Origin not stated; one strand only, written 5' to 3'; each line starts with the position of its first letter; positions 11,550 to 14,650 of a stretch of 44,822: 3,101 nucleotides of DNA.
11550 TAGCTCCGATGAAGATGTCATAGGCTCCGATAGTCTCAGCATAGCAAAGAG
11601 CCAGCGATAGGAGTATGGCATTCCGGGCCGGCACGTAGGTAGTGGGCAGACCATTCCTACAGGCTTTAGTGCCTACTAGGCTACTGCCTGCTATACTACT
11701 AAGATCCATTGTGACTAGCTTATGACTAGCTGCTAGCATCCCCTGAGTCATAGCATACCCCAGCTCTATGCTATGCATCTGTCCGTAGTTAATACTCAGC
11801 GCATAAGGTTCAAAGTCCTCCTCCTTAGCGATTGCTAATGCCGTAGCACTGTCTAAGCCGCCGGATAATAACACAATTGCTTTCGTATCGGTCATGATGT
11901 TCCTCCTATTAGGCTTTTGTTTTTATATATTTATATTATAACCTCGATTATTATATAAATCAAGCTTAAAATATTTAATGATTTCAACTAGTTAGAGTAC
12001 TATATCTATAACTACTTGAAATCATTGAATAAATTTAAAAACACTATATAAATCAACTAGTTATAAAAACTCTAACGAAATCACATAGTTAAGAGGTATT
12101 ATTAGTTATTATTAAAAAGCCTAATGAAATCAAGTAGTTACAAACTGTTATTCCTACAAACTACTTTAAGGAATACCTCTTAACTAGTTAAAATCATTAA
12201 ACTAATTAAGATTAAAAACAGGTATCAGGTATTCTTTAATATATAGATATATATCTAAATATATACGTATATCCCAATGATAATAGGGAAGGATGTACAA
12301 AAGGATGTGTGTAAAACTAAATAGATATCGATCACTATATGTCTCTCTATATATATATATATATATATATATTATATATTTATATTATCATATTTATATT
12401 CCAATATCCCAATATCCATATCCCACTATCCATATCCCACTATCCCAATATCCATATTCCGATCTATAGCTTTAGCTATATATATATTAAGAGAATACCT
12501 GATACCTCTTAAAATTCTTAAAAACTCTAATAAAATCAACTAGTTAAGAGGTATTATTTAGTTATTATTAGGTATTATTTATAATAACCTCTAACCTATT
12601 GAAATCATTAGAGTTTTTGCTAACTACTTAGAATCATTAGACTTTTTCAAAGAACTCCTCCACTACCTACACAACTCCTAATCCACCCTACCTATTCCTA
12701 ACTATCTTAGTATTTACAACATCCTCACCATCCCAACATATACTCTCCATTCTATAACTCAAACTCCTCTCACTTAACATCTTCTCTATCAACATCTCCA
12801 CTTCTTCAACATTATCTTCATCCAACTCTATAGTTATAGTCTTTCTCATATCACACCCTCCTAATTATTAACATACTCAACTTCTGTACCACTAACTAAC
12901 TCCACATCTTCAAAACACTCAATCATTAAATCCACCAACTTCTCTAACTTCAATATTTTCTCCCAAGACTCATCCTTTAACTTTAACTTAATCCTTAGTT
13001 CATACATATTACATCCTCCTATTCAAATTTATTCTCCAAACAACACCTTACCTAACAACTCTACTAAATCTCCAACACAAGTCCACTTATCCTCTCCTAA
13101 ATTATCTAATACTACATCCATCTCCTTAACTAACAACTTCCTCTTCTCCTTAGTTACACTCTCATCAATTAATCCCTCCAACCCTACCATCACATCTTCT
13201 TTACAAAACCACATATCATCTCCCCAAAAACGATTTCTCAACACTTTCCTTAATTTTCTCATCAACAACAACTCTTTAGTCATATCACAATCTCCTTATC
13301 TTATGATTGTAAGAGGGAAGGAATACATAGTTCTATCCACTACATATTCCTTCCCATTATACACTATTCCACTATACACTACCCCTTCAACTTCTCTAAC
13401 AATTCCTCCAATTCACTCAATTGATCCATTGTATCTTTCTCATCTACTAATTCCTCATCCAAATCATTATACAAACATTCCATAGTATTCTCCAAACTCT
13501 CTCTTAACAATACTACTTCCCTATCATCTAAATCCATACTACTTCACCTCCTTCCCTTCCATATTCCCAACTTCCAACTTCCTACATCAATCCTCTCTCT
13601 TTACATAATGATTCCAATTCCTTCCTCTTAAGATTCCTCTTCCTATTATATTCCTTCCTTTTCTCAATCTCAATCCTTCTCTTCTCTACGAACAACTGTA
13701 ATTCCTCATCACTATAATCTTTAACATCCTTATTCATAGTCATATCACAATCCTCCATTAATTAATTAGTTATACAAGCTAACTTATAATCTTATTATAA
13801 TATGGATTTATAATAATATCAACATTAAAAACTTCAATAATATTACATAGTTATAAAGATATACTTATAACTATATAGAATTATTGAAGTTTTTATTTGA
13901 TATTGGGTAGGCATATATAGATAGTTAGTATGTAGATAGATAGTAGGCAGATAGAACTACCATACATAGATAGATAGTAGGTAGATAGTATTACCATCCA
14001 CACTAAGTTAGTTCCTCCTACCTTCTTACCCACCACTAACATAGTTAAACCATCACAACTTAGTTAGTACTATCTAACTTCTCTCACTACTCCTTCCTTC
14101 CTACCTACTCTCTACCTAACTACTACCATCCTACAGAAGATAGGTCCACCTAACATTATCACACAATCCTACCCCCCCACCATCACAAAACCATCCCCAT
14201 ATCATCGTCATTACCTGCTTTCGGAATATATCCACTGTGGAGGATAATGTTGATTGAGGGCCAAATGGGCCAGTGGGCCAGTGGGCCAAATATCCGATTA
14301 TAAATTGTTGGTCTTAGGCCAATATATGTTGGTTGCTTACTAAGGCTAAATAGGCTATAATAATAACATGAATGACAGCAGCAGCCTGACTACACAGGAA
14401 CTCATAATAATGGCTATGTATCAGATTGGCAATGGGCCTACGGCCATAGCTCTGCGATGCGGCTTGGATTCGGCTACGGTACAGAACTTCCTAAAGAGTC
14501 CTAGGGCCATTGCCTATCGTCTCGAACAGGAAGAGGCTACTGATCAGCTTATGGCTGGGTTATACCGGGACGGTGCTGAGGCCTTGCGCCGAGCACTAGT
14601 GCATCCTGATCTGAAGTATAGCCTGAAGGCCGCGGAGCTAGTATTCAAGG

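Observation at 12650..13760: About 1.1 kb early cassette of five tiny genes written almost without cytosine (template strand about 1.5% G)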

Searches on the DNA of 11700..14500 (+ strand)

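Call 5: search_dna_similar(query=window:12000-14400:+, collection=phages, mode=distant, max_rows=30)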
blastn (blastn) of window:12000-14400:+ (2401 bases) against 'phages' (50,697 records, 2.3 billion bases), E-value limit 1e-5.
No match.

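Call 62: search_rna_families(source=window, start=11700, end=14500, threshold=evalue, max_evalue=1)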
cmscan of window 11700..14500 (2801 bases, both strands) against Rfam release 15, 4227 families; matches with E-value up to 1: 3.
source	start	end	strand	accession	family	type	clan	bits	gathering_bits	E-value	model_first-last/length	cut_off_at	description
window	11972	12031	-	RF00074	mir-29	Gene; miRNA;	-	27.9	46.7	0.0049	1-70/70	no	mir-29 microRNA precursor family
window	13306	13363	-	RF03378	mir-7398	Gene; miRNA;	-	24.1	44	0.11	1-60/60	no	mir-7398 microRNA precursor family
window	11963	12041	-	RF03477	MIR862_2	Gene; miRNA;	-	22.2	71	0.47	1-90/90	no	MIR862_2 microRNA precursor family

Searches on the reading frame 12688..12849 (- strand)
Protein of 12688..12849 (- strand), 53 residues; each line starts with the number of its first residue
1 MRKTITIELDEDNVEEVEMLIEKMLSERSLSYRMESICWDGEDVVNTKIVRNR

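Call 8: search_protein_families(library=phrogs, proteins=[window:12688-12849:-], max_evalue=0.01)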
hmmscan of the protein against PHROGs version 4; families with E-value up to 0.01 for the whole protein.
window:12688-12849:- (53 aa): 0 families

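Call 78: search_protein_representatives(protein=window:12688-12849:-)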
Query: 53 residues. Proteins with E-value up to 0.001 (for the whole library): 2; up to 1e-10: 1; up to 1e-30: 0. The best 2 are listed.
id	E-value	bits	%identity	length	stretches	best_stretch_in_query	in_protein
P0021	3.7e-26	104.3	100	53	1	1-53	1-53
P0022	5.6e-04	35.8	40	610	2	21-50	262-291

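Call 94: search_protein_families(library=pfam, proteins=[window:12688-12849:-], max_evalue=1)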
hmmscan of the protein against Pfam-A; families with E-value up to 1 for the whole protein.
window:12688-12849:- (53 aa): 0 families

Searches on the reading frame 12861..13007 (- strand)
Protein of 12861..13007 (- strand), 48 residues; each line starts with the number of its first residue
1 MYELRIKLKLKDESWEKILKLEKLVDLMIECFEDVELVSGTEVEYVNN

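Call 8: search_protein_families(library=phrogs, proteins=[window:12861-13007:-], max_evalue=0.01)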
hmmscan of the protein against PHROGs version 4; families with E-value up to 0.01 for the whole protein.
window:12861-13007:- (48 aa): 0 families

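Call 94: search_protein_families(library=pfam, proteins=[window:12861-13007:-], max_evalue=1)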
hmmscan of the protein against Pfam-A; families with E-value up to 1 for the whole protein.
window:12861-13007:- (48 aa): 1 family
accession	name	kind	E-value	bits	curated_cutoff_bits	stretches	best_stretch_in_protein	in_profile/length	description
PF09899.14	DUF2126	-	0.19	10.2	27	1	4-46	20-61/826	Putative amidoligase enzyme (DUF2126)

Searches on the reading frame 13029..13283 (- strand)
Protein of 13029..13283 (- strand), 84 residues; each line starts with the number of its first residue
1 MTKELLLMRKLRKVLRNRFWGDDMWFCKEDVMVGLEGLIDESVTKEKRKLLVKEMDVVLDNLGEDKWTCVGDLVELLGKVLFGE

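Call 8: search_protein_families(library=phrogs, proteins=[window:13029-13283:-], max_evalue=0.01)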
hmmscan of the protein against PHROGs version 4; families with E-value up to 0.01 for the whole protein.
window:13029-13283:- (84 aa): 0 families

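Call 64: find_homologous_proteins(query=window:13029-13283:-, max_evalue=0.001)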
Query window:13029-13283:- (84 aa): 1 proteins with E <= 0.001 among 2 candidates.
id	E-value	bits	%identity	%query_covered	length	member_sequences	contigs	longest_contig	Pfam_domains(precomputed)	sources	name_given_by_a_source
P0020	1.2e-46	174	100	100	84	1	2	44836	-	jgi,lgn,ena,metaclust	metaclust:\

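Call 72: predict_structure(protein=window:13029-13283:-)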
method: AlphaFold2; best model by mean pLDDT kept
length: 84 residues; sequences in the alignment: 1
mean_pLDDT: 59.8   pTM: 0.38
mean pLDDT of the five models: 59.8, 59.0, 58.8, 56.6, 56.0
residues with pLDDT >= 90: 0; 70-90: 6; 50-70: 66; < 50: 12
segments of 3 or more residues with pLDDT < 50: 3-5, 21-25
pLDDT, mean of each block of 10 residues (from residue 1): 48 56 50 60 68 67 60 68 61
secondary structure, 60 per line:
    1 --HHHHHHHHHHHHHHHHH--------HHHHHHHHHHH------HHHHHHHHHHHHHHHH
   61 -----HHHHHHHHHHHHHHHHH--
elements in order: H3-19 H28-38 H45-60 H66-82

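Call 94: search_protein_families(library=pfam, proteins=[window:13029-13283:-], max_evalue=1)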
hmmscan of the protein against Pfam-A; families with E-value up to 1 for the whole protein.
window:13029-13283:- (84 aa): 0 families

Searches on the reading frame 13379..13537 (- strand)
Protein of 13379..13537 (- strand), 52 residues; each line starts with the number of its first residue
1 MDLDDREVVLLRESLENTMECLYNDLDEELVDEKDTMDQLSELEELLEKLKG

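Call 8: search_protein_families(library=phrogs, proteins=[window:13379-13537:-], max_evalue=0.01)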
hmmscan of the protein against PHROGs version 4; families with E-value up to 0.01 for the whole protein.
window:13379-13537:- (52 aa): 0 families

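Call 94: search_protein_families(library=pfam, proteins=[window:13379-13537:-], max_evalue=1)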
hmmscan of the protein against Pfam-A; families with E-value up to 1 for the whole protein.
window:13379-13537:- (52 aa): 1 family
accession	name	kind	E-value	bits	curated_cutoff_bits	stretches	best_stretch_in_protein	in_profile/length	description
PF18041.7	MapZ_EC1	-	0.0071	17.1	33.1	1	13-52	19-58/129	MapZ extracellular domain 1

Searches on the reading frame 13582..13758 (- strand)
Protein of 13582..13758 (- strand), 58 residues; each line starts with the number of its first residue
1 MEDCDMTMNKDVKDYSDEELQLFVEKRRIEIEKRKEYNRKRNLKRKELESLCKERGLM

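Call 8: search_protein_families(library=phrogs, proteins=[window:13582-13758:-], max_evalue=0.01)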
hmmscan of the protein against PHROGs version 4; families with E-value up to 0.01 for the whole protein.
window:13582-13758:- (58 aa): 0 families

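Call 50: find_homologous_proteins(query=A2, max_evalue=0.001)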
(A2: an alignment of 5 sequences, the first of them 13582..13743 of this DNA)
Query A2 (5 sequences) (53 aa, profile of the alignment): 6 proteins with E <= 0.001 among 771 candidates.
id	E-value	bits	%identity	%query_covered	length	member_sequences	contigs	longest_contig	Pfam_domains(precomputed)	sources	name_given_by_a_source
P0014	3.4e-26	109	35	85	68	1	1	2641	-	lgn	-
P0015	2.1e-24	103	41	83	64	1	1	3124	-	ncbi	-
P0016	1.5e-22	97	41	55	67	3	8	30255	-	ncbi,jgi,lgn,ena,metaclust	metaclust:\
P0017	6.7e-11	60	44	51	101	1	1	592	PF00485.25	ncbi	-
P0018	1.4e-8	53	96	100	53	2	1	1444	-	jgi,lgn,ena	-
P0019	1.3e-7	49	39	91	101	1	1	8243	-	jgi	-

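Call 51: find_encoding_contigs(protein=P0018, flank=10000, max_places=6)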
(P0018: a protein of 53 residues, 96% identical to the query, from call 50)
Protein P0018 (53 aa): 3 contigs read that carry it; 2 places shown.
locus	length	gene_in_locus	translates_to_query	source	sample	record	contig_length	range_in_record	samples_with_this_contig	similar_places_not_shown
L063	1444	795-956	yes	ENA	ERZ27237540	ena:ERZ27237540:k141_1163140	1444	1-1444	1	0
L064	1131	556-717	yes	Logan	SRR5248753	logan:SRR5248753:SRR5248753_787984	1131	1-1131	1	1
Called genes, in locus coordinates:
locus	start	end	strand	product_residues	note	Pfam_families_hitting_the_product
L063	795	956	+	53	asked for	-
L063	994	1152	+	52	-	-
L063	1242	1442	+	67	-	?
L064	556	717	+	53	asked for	-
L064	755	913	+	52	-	-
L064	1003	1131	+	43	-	?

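Call 52: find_encoding_contigs(protein=P0016, flank=10000, max_places=8)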
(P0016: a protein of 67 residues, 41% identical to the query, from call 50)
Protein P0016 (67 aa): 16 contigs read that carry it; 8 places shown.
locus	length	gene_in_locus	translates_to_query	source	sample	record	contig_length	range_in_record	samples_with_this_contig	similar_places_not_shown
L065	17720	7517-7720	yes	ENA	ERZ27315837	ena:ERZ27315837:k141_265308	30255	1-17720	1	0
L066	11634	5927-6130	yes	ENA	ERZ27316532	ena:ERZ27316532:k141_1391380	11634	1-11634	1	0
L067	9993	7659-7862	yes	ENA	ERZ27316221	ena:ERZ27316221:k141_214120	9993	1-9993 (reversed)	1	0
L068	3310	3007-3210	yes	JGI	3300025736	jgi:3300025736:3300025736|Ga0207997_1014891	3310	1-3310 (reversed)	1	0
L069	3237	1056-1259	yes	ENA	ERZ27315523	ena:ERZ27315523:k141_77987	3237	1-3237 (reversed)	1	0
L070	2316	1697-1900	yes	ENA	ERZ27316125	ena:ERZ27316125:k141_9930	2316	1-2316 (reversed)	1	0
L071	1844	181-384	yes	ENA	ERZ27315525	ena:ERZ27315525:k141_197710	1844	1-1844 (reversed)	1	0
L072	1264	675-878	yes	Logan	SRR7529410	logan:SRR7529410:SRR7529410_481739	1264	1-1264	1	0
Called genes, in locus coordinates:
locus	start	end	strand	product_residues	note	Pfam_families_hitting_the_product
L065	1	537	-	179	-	?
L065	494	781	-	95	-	-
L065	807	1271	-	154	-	-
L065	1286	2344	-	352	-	-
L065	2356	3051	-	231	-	-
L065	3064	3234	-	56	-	-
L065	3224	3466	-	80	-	-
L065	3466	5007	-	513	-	-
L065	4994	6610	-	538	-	-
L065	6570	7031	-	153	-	-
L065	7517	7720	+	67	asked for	-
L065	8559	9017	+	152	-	-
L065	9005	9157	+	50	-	-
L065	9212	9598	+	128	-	-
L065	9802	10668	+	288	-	PF01068:DNA_ligase_A_M, PF14743:DNA_ligase_OB_2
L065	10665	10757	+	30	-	-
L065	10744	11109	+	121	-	-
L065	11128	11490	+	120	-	PF08281:Sigma70_r4_2 (faint), PF13384:HTH_23 (faint), PF13518:HTH_28 (faint), PF13542:HTH_Tnp_ISL3 (faint)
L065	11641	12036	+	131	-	PF01242:PTPS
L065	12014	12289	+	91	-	-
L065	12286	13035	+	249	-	PF13479:AAA_24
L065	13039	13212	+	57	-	-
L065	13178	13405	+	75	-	-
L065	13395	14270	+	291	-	PF12705:PDDEXK_1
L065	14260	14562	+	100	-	-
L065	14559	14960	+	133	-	-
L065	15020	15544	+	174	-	PF01227:GTP_cyclohydroI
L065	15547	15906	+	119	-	-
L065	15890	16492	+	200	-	PF04055:Radical_SAM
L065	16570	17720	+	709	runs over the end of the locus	PF03167:UDG, PF00476:DNA_pol_A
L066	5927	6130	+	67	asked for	-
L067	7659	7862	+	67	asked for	-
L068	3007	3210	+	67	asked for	-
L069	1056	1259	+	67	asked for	-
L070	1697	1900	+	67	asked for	-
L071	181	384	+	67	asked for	-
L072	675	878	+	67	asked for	-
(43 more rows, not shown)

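Call 92: search_protein_families(library=pfam, alignment_id=A2, max_evalue=1)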
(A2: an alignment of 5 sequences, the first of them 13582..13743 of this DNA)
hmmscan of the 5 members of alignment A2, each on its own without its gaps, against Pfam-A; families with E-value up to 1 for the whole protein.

A. member 1, window:13582-13743:- (53 aa): 1 family
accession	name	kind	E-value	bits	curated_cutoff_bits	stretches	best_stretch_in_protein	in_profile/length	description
PF22470.1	Histone_HNS_N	-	0.14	12.6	24.5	1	13-52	31-70/79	H-NS histone-like proteins, N-terminal domain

B. families by the number of members that match (of 5 scanned): 11 families
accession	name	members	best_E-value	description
PF24630.1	PIN_TASOR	2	0.21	TASOR PIN domain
PF16500.10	Cyclin_N2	1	0.029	Cyclin-A N-terminal APC/C binding region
PF08079.17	Ribosomal_L30_N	1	0.048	Ribosomal L30 N-terminal domain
PF17562.7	Styelin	1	0.093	Styelin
PF06805.18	Lambda_tail_I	1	0.1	Bacteriophage lambda tail assembly protein I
PF22470.1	Histone_HNS_N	1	0.14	H-NS histone-like proteins, N-terminal domain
PF10073.14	GapR_DNA-bd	1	0.14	GapR-like, DNA-binding domain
PF14265.11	DUF4355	1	0.17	Capsid assembly scaffolding protein Gp46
PF24126.1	DUF7394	1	0.22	Family of unknown function (DUF7394)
PF11629.13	Mst1_SARAH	1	0.26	C terminal SARAH domain of Mst1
PF19556.4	PRTRC_E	1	0.35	PRTRC system protein E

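Call 93: search_solved_structures(query=A2, max_evalue=1)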
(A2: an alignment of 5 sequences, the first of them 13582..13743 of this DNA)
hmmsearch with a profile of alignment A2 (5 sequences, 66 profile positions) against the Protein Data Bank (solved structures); distinct sequences matched with E-value up to 1: 2.
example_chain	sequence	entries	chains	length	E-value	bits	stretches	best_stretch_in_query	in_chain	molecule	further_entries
2prd_A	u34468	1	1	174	0.077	16.5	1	10-48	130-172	PYROPHOSPHATE PHOSPHOHYDROLASE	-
9gp9_A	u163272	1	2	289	0.96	13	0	8-39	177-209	Polyphosphate kinase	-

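Call 94: search_protein_families(library=pfam, proteins=[window:13582-13743:-], max_evalue=1)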
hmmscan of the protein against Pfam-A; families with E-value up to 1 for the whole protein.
window:13582-13743:- (53 aa): 1 family
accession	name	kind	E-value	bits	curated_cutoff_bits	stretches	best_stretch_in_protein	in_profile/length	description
PF22470.1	Histone_HNS_N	-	0.14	12.6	24.5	1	13-52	31-70/79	H-NS histone-like proteins, N-terminal domain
